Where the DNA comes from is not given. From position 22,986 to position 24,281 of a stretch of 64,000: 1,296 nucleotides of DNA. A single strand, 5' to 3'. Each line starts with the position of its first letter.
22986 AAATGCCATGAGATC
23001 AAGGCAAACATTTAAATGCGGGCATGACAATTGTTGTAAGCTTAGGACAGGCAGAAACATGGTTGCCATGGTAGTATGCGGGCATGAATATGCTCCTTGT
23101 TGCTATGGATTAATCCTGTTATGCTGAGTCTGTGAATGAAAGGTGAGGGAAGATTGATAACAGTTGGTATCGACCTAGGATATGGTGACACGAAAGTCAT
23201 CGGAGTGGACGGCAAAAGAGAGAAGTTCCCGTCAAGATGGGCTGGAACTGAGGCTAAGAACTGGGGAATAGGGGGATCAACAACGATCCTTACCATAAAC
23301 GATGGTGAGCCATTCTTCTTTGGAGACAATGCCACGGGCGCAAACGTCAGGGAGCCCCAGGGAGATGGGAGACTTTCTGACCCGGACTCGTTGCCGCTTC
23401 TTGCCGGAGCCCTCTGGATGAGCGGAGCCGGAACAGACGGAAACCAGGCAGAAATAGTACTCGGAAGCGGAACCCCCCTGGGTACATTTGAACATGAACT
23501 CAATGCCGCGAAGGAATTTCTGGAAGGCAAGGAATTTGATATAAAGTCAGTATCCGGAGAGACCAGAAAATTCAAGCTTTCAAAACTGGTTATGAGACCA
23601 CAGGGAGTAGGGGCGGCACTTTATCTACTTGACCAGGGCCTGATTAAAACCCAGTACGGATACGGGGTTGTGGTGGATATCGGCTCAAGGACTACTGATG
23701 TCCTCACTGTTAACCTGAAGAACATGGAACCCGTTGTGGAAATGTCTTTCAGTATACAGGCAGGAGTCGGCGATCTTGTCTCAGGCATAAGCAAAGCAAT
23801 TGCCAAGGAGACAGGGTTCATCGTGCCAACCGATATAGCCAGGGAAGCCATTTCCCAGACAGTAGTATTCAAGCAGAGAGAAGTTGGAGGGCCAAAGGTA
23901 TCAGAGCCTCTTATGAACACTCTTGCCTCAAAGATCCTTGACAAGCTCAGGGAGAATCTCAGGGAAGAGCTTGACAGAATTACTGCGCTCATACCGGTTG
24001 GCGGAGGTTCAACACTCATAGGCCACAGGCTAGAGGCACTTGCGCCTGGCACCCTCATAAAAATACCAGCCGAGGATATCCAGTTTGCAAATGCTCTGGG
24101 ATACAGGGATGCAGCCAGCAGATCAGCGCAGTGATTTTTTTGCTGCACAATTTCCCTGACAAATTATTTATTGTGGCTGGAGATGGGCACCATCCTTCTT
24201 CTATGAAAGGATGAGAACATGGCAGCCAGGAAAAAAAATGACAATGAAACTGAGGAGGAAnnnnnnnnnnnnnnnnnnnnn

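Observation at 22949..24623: Chromosomal ParMRC-like cassette: repeat cluster, actin-like ATPase, RHH adaptor candidate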

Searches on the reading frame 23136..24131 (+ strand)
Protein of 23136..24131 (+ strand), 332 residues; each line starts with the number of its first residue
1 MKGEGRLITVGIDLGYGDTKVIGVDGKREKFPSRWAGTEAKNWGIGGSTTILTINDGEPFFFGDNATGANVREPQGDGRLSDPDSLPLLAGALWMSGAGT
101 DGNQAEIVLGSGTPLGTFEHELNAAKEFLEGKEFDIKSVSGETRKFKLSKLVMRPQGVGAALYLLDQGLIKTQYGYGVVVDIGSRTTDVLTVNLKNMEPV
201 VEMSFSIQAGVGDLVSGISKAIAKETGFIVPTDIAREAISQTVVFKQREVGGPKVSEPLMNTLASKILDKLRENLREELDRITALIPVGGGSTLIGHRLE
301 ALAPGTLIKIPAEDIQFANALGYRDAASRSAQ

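Call 3: search_solved_structures(query=window:23136-24131:+, max_evalue=0.01, show_alignments=1)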
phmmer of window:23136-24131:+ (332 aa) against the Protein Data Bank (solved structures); distinct sequences matched with E-value up to 0.01: 5.
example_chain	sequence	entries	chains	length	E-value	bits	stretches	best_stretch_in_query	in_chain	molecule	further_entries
2fsj_A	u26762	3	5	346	6.9e-135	452.9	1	6-330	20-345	hypothetical protein Ta0583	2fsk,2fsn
6ixw_C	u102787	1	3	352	1.1e-14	57.9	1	8-325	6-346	pCBH ParM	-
6izr_1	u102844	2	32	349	4.8e-14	55.8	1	8-325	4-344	Putative plasmid segregation protein ParM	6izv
8x1i_B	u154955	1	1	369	2.9e-05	27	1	58-328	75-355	ParM present of genome of Desufitobacterium hafniense - Dh-cParM1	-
3js6_A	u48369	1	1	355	0.00036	23.4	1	105-324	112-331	Uncharacterized ParM protein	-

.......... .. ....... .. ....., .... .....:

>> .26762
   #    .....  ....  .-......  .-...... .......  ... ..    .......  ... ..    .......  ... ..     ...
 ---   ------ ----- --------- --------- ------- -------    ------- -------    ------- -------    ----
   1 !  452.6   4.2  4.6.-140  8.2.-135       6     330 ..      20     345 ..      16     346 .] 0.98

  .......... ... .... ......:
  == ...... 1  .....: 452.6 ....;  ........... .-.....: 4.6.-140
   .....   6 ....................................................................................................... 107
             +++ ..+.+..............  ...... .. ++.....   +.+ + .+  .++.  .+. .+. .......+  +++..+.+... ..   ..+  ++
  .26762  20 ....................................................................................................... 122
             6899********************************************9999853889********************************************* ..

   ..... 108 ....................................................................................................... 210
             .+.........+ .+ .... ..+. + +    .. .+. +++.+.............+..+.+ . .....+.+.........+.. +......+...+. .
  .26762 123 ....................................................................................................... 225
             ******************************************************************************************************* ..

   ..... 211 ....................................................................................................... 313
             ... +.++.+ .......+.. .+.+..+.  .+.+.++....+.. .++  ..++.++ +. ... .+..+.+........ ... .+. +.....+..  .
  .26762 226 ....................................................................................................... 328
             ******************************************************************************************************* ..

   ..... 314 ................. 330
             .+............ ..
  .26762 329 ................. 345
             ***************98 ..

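Call 4: search_protein_families(library=pfam, proteins=[window:23136-24131:+], max_evalue=1)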
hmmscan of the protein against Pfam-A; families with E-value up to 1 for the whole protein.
window:23136-24131:+ (332 aa): 4 families
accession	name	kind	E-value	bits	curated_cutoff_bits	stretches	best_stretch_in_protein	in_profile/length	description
PF21522.3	MreB-like_C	-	6.6e-46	156.4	27.8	1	179-300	1-122/123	Archaeal actin homologue MreB-like, C-terminal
PF17989.7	ALP_N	-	8.7e-32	110.8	26.3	1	11-159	1-148/148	Actin like proteins N terminal domain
PF13941.12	MutL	-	0.0078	15.5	27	1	149-193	219-262/450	MutL protein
PF22128.2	Alp7A_like_C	-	0.086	13.1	22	0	178-206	3-31/156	Alp7A C-terminal domain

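Call 7: find_homologous_proteins(query=window:23136-24131:+, max_evalue=1e-10)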
Query window:23136-24131:+ (332 aa): 94 proteins with E <= 1e-10 among 7042 candidates.
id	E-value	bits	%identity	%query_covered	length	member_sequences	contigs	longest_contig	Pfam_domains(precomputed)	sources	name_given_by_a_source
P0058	1.9e-210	716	99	100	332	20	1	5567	PF17989.8,PF21522.4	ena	-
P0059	1.6e-193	660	91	98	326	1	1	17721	PF17989.8,PF21522.4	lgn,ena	-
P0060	2.7e-186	637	86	98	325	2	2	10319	PF17989.8,PF21522.4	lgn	-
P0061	3.4e-186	636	87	98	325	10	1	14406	PF17989.8,PF21522.4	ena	-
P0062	6.9e-186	635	87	98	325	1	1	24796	PF17989.8,PF21522.4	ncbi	-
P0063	2.1e-184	630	86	98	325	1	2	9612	PF17989.8,PF21522.4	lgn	-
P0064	5.5e-183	626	86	98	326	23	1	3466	PF17989.8,PF21522.4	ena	-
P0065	2.4e-182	624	84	98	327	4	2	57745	PF17989.8,PF21522.4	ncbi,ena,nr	ncbi:MAG TPA: ParM/StbA family protein [Thermoplasmataceae archaeon]|nr:ParM/StbA family protein [Th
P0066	1.2e-181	621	85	98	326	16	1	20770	PF17989.8,PF21522.4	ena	-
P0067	2.1e-181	621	86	98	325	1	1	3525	PF17989.8,PF21522.4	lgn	-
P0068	9.2e-181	618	84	98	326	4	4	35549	PF17989.8,PF21522.4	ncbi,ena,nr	ncbi:MAG: ParM/StbA family protein [Candidatus Thermoplasmatota archaeon]|nr:ParM/StbA family protei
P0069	2.1e-177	607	84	98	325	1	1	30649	PF17989.8,PF21522.4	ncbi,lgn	-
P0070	1.3e-175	602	86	95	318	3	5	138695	PF17989.8,PF21522.4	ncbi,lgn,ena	-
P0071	1.4e-157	542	74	98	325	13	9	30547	PF17989.8,PF21522.4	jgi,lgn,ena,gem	jgi:actin-like ATPase involved in cell morphogenesis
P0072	4.7e-146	504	67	98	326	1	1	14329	PF17989.8,PF21522.4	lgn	-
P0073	2.6e-145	502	67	98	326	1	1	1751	PF17989.8,PF21522.4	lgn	-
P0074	2.5e-143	495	67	98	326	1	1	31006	PF17989.8,PF21522.4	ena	-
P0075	1.1e-141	490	66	98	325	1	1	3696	PF17989.8,PF21522.4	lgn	-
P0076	3.0e-141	489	67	98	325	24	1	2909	PF17989.8,PF21522.4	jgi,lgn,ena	jgi:actin-like ATPase involved in cell morphogenesis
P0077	8.9e-140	484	66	98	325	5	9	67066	PF17989.8,PF21522.4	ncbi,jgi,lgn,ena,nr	ncbi:MAG: ParM/StbA family protein [Candidatus Thermoplasmatota archaeon]|jgi:actin-like ATPase invo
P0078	1.6e-138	480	67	96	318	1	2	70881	PF17989.8,PF21522.4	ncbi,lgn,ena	-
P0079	6.2e-138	478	64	98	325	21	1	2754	PF17989.8,PF21522.4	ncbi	-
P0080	3.9e-136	472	64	97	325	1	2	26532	PF17989.8,PF21522.4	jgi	jgi:actin-like ATPase involved in cell morphogenesis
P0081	4.5e-135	468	64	97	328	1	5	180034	PF17989.8,PF21522.4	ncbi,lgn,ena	-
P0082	6.0e-135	468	64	98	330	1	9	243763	PF17989.8,PF21522.4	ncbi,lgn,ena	-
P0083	1.9e-133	463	63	97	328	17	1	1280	PF17989.8,PF21522.4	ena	-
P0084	1.2e-132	460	63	97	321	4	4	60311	PF17989.8,PF21522.4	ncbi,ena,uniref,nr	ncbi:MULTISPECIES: ParM/StbA family protein [Acidiplasma]|uniref:Archaeal actin-like protein n=1 Tax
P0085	1.6e-132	460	61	97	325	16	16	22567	PF17989.8,PF21522.4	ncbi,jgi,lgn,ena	jgi:actin-like ATPase involved in cell morphogenesis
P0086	2.1e-132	460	63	96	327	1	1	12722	PF17989.8,PF21522.4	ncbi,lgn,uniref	ncbi:ParM/StbA family protein [Ferroplasma sp.]|uniref:ParM/StbA family protein n=1 Tax=Ferroplasma 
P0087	7.3e-131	455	63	97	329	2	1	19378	PF17989.8,PF21522.4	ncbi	-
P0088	7.8e-131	454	59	98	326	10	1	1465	PF17989.8,PF21522.4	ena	-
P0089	1.7e-130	453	63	97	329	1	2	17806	PF17989.8,PF21522.4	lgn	-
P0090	1.7e-129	450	63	97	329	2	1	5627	PF17989.8,PF21522.4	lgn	-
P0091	1.8e-129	450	62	97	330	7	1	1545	PF17989.8,PF21522.4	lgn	-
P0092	3.3e-129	449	61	98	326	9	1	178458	PF17989.8,PF21522.4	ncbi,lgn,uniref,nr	ncbi:actin-like protein [Thermoplasma sp.]|uniref:actin-like protein n=1 Tax=Thermoplasma sp. TaxID=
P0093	5.9e-128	445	60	98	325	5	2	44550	PF17989.8,PF21522.4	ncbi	-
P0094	3.5e-119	416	59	97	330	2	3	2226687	PF17989.8,PF21522.4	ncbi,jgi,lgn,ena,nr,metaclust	ncbi:Archaeal actin-like protein [uncultured archaeon]|nr:Archaeal actin-like protein [uncultured ar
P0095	3.8e-119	416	59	97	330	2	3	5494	PF17989.8,PF21522.4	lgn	-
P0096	1.7e-118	414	58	97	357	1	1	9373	PF17989.8,PF21522.4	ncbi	-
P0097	1.7e-118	414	59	97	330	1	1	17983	PF17989.8,PF21522.4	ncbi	-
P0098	2.5e-117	410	58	97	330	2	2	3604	PF17989.8,PF21522.4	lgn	-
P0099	3.4e-117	410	59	97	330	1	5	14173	PF17989.8,PF21522.4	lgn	-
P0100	4.9e-117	409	58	97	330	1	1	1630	PF17989.8,PF21522.4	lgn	-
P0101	2.5e-116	407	59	97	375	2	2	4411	PF17989.8,PF21522.4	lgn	-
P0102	2.7e-116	407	58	97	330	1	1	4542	PF17989.8,PF21522.4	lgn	-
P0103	2.3e-115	404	57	97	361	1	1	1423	PF17989.8,PF21522.4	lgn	-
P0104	2.0e-95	338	50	98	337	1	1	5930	PF17989.8,PF21522.4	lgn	-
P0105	8.2e-89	316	49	95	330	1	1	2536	PF17989.8,PF21522.4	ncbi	-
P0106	1.1e-88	316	46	97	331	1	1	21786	PF17989.8,PF21522.4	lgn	-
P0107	1.5e-86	309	46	98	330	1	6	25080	PF17989.8,PF21522.4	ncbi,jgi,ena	jgi:actin-like ATPase involved in cell morphogenesis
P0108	6.0e-86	307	48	98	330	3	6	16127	PF17989.8,PF21522.4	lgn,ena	-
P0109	1.7e-83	299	47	98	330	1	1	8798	PF17989.8,PF21522.4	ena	-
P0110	6.9e-83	297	47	96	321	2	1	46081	PF17989.8,PF21522.4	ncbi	-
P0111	2.2e-68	249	42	97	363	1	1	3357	PF17989.8,PF21522.4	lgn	-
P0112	3.5e-68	249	42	97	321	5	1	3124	PF17989.8,PF21522.4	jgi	-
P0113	1.1e-67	247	43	96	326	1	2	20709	PF17989.8,PF21522.4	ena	-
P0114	6.0e-67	245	42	97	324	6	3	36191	PF17989.8,PF21522.4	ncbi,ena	-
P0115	1.1e-66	244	43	95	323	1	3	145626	PF17989.8,PF21522.4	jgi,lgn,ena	-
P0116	3.4e-66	242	42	97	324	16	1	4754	PF17989.8,PF21522.4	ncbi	-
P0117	5.8e-65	238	41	97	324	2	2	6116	PF17989.8,PF21522.4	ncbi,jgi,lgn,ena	jgi:actin-like ATPase involved in cell morphogenesis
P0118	9.1e-65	237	42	97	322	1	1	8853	PF17989.8,PF21522.4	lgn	-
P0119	2.1e-64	236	42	97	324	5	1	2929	PF17989.8,PF21522.4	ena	-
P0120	3.7e-64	235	42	97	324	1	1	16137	PF17989.8,PF21522.4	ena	-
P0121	7.2e-63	231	43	97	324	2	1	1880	PF17989.8,PF21522.4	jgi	jgi:actin-like ATPase involved in cell morphogenesis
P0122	9.4e-63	231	41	97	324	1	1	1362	PF17989.8,PF21522.4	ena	-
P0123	2.5e-62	229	39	97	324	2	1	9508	PF17989.8,PF21522.4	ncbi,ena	-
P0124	3.7e-62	229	39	98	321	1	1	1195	PF17989.8,PF21522.4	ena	-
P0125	1.1e-61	227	40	97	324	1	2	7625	PF17989.8,PF21522.4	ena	-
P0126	1.3e-61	227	41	97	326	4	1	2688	PF17989.8,PF21522.4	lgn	-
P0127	2.1e-61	226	40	97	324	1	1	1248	PF17989.8,PF21522.4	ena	-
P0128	4.6e-61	225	41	97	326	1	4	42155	PF17989.8,PF21522.4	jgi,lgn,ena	jgi:actin-like ATPase involved in cell morphogenesis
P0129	4.9e-61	225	41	96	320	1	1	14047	PF17989.8,PF21522.4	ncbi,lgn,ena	-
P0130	2.9e-60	223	39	97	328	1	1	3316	PF17989.8,PF21522.4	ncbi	-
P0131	1.3e-59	220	38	98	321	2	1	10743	PF17989.8,PF21522.4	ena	-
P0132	1.3e-59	220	39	95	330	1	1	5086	PF17989.8,PF21522.4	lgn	-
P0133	1.8e-58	217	39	97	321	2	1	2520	PF17989.8,PF21522.4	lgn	-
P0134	2.5e-58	216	38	98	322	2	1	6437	PF17989.8,PF21522.4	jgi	jgi:hypothetical protein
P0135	3.6e-58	216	38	98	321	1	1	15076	PF17989.8,PF21522.4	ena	-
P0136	1.2e-57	214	38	95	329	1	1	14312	PF17989.8,PF21522.4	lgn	-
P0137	1.0e-56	211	38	94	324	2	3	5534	PF17989.8,PF21522.4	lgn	-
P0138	1.8e-56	210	38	98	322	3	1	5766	PF17989.8,PF21522.4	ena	-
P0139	2.0e-56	210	38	94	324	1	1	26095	PF17989.8,PF21522.4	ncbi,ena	-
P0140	4.3e-56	209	39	98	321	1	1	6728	PF17989.8,PF21522.4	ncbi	-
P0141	2.4e-54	203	39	98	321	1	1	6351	PF17989.8,PF21522.4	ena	-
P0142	2.5e-52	196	38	89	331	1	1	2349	PF17989.8,PF21522.4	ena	-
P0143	8.1e-52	195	39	98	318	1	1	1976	PF17989.8,PF21522.4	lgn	-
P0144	1.8e-49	187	37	97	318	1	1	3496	PF17989.8,PF21522.4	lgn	-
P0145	2.2e-49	187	37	96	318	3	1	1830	PF17989.8,PF21522.4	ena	-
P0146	1.9e-47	180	37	96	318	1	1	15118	PF17989.8,PF21522.4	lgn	-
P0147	5.6e-45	172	48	60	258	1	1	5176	PF17989.8,PF21522.4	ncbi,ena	-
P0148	1.9e-35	141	33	96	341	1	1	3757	PF17989.8,PF21522.4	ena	-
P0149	2.1e-34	138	43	61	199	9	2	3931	PF17989.8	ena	-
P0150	7.1e-18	83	28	95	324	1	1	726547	PF17989.8,PF21523.4,PF21522.4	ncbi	ncbi:hypothetical protein ACAG39_02090 [Caldicellulosiruptoraceae bacterium PP1]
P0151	1.1e-15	76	27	95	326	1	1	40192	PF17989.8,PF21522.4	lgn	-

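Call 10: find_related_loci(query=A1, collection=genome_contigs, flank=4000)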
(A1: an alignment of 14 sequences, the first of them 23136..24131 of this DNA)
Query A1 (332 aa) in genome_contigs; peptide patterns used: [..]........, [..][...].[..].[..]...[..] (x = any residue, [..] = any of these).
218 stretches matched a pattern; 65 encode a relative of the query (tblastn E <= 1e-3); 65 distinct loci.
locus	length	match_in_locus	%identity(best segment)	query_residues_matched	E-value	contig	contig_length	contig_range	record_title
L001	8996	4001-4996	100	1-332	0e+0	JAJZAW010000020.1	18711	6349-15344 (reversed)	MAG: Thermoplasmata archaeon isolate HSP1.bin41 NODE_1866_length_18711_cov_1.656586, whole genome shotgun sequence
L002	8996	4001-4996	99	1-332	0e+0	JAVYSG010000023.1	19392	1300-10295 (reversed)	MAG: Thermoplasmataceae archaeon isolate DRTY-16_202007_bins_50 DRTY-16_202007_bins_50_scaffold_23, whole genome shotgun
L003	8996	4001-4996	95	1-332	0e+0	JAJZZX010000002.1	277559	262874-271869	MAG: Thermoplasmata archaeon isolate TL2-2.bin24 NODE_3_length_277559_cov_129.365340, whole genome shotgun sequence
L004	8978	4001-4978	87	5-330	0e+0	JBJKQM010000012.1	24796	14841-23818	MAG: Thermoplasmataceae archaeon isolate Bin_34 S1Ck127_157422_flag_0_multi_15.3270_len_24796, whole genome shotgun sequ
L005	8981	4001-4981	87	5-330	0e+0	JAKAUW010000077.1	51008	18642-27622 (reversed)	MAG: Thermoplasmata archaeon isolate YP3.bin51 NODE_840_length_51008_cov_3.91087, whole genome shotgun sequence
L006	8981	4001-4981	87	5-330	0e+0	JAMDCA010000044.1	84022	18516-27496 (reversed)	MAG: Thermoplasmatota archaeon isolate FK_Sedi_B_Bin.193 NODE_542_length_84022_cov_46.2011, whole genome shotgun sequenc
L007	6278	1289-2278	84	1-330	0e+0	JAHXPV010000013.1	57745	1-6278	Thermoplasmatales archaeon AK 16, whole genome shotgun sequence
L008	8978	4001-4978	86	5-330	0e+0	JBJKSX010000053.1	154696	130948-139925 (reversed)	MAG: Thermoplasmataceae archaeon isolate Bin_92 S1Ck127_2597400_flag_0_multi_10.2529_len_154696, whole genome shotgun se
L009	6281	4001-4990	83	1-330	0e+0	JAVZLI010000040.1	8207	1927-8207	MAG: Thermoplasmataceae archaeon isolate DRTY-6_201907_bins_49 DRTY-6_201907_bins_49_scaffold_40, whole genome shotgun s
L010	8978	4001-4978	86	7-332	0e+0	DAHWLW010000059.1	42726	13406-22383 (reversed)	MAG TPA_asm: Thermoplasmatales archaeon isolate clean1364 k141_111646, whole genome shotgun sequence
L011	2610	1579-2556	86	5-330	0e+0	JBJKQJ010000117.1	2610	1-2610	MAG: Thermoplasmataceae archaeon isolate Bin_31 S1Ck127_3204655_flag_1_multi_7.0000_len_2610, whole genome shotgun seque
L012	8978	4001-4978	85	7-332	0e+0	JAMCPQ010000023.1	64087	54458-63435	MAG: Thermoplasmatota archaeon isolate FK_Sedi_A_Bin.74 NODE_740_length_64087_cov_292.773, whole genome shotgun sequence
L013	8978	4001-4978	85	5-330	0e+0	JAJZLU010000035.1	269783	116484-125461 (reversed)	MAG: Thermoplasmata archaeon isolate MAS3.bin138 NODE_22_length_269783_cov_2.750308, whole genome shotgun sequence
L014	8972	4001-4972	84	7-330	0e+0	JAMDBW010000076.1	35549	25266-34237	MAG: Thermoplasmatota archaeon isolate FK_Sedi_B_Bin.199 NODE_3455_length_35549_cov_2.29665, whole genome shotgun sequen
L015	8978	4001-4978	85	5-330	0e+0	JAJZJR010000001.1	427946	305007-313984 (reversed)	MAG: Thermoplasmata archaeon isolate LSA5.bin55 NODE_2_length_427946_cov_4.008338, whole genome shotgun sequence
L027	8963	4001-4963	62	10-330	1e-139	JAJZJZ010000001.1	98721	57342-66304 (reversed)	MAG: Thermoplasmata archaeon isolate LSA5.bin89 NODE_185_length_98721_cov_7.137240, whole genome shotgun sequence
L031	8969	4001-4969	63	8-329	2e-138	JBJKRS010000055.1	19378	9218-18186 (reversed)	MAG: Thermoplasmataceae archaeon isolate Bin_64 S1Ck127_2072638_flag_0_multi_7.0000_len_19378, whole genome shotgun sequ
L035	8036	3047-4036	61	1-330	2e-135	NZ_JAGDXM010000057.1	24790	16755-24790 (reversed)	MAG: Thermoplasma sp. isolate KMA_Bin19 NODE_618_length_24790_cov_4.497675, whole genome shotgun sequence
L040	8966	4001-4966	59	9-330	1e-125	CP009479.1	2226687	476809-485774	Uncultured archaeon clone ASS_A1, complete genome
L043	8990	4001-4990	60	1-330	8e-135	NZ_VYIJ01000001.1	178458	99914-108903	MAG: Thermoplasma sp. isolate FL NODE_1_length_178458_cov_6.247493, whole genome shotgun sequence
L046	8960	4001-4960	46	7-330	3e-89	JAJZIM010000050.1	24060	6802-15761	MAG: Bacillota bacterium isolate LSA3.bin48 NODE_3168_length_24060_cov_4.464798, whole genome shotgun sequence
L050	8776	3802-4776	41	1-330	1e-62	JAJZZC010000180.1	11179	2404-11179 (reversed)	MAG: Bacillota bacterium isolate TL1-5.bin93 NODE_7706_length_11179_cov_2.456750, whole genome shotgun sequence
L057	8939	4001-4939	37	3-324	3e-57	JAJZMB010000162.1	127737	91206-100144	MAG: Bacillota bacterium isolate MAS3.bin161 NODE_141_length_127737_cov_2.098386, whole genome shotgun sequence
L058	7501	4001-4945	37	1-323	4e-46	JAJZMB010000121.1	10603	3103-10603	MAG: Bacillota bacterium isolate MAS3.bin161 NODE_12973_length_10603_cov_1.383448, whole genome shotgun sequence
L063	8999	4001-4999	23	9-323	6e-11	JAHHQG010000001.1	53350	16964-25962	MAG: Clostridiales bacterium isolate RBS10-35 bin35_contig1, whole genome shotgun sequence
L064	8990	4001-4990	24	9-323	1e-9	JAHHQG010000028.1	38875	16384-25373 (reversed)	MAG: Clostridiales bacterium isolate RBS10-35 bin35_contig28, whole genome shotgun sequence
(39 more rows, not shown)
